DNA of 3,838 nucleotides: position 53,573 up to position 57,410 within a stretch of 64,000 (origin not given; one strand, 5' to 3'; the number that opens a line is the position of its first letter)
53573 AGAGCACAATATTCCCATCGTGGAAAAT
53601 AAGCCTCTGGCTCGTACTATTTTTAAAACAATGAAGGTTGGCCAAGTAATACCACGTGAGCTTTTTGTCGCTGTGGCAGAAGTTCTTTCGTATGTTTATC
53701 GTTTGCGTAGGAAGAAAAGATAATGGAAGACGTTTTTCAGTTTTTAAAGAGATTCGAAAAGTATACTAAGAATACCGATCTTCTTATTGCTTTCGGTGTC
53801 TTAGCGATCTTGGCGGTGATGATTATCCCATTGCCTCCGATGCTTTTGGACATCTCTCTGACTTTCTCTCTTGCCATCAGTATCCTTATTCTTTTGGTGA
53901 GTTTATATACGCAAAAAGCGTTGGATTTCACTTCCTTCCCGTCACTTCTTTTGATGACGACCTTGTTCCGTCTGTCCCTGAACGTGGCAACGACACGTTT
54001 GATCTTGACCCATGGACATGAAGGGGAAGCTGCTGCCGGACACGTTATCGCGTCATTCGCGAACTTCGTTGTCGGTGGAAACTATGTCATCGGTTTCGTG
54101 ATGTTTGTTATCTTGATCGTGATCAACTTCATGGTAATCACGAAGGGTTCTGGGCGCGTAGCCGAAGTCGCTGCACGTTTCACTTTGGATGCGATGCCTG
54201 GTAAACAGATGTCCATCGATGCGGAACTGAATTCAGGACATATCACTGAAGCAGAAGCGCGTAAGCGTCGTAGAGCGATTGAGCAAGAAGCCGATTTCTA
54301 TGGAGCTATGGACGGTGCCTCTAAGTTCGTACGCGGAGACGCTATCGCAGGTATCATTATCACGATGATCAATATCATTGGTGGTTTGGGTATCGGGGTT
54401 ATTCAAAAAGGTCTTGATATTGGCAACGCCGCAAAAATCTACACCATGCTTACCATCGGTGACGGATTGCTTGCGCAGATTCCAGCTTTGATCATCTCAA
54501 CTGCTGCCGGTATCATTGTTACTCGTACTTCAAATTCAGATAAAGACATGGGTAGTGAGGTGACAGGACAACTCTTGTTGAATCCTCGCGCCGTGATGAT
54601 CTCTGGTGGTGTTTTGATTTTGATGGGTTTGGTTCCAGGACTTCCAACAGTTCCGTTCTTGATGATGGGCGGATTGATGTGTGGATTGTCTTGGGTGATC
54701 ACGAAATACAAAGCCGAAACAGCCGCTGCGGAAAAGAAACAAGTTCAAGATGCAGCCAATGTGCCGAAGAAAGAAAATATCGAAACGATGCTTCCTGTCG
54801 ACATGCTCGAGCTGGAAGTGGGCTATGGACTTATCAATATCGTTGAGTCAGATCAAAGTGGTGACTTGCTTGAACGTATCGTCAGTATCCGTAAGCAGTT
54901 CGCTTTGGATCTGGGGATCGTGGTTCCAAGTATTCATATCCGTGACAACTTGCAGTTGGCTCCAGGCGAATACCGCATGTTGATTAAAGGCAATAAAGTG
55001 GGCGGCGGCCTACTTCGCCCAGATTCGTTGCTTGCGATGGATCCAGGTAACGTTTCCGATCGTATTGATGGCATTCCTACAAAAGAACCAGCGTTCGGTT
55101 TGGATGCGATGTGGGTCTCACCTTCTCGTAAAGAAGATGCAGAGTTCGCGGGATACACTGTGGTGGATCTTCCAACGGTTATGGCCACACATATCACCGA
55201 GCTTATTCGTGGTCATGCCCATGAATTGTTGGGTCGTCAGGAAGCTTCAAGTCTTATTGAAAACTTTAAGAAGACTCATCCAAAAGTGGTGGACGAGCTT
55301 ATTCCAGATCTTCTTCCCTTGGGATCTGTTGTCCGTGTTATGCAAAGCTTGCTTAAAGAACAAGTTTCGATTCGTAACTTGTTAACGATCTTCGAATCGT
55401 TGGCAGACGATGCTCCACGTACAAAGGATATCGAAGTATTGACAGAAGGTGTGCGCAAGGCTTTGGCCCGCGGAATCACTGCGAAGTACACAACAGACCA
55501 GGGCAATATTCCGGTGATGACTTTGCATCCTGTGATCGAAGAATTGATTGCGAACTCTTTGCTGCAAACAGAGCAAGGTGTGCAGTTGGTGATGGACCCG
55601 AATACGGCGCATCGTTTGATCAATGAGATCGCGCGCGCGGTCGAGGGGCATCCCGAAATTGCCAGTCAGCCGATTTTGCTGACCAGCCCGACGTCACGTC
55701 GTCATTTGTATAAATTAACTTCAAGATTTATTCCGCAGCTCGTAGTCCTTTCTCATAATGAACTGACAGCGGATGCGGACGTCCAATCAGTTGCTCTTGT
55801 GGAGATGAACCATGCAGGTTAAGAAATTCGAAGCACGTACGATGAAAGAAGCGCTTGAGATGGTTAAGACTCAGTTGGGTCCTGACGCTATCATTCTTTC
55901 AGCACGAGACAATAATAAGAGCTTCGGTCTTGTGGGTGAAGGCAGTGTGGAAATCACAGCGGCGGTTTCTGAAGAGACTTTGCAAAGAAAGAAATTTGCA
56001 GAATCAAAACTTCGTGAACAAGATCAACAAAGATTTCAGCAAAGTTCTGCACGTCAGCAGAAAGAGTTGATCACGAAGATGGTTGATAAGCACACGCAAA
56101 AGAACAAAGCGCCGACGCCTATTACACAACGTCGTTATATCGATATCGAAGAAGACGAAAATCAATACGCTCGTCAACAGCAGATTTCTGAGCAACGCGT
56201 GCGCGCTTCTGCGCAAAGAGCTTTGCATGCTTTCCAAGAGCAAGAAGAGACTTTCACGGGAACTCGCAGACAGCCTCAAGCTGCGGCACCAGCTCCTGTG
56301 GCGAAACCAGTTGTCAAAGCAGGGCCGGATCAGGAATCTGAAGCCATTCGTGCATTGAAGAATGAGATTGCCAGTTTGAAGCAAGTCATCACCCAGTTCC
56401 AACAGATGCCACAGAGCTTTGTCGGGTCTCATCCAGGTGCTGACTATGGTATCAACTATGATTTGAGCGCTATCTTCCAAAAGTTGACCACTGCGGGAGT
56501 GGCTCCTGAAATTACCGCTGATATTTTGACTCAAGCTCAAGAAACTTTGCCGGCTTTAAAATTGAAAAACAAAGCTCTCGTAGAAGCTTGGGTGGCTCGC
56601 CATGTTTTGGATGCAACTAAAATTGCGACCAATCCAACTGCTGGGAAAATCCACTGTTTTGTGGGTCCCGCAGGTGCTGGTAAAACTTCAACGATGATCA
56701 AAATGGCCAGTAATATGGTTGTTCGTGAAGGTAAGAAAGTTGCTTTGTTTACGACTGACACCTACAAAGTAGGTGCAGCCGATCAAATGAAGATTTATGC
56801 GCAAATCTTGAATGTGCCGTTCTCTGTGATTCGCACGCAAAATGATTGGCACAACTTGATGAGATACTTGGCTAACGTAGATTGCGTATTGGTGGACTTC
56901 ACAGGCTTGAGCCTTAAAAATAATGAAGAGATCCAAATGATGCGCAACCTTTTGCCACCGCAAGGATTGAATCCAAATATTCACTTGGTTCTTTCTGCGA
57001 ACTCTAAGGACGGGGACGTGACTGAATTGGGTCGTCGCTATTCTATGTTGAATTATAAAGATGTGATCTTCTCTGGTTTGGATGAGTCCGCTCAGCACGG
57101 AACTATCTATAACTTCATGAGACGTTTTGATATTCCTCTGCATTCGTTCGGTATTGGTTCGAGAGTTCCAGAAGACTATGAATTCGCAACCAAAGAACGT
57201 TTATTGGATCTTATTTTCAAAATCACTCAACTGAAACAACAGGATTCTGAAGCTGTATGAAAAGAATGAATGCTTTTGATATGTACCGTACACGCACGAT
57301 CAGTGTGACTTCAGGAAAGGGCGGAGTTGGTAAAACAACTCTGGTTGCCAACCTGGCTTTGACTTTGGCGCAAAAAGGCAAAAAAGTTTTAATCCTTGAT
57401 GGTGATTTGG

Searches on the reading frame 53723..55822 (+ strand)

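Call 19: search_protein_families(library=pfam, proteins=[window:53723-55822:+], max_evalue=0.001)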
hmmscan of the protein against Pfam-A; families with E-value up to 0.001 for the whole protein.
window:53723-55822:+ (699 aa): 1 family
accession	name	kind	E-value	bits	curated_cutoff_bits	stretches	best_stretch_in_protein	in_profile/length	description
PF00771.25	FHIPEP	-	4e-278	924.8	29.1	1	29-684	1-655/657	FHIPEP family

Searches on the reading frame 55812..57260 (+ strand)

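Call 19: search_protein_families(library=pfam, proteins=[window:55812-57260:+], max_evalue=0.001)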
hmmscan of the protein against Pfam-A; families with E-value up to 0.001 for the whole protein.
window:55812-57260:+ (482 aa): 2 families
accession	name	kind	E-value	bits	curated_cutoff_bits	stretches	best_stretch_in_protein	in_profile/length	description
PF00448.28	SRP54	-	2e-26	93.3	22.7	1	280-469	3-195/196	SRP54-type protein, GTPase domain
PF13604.12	AAA_30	-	0.00063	20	27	0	279-317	19-56/191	AAA domain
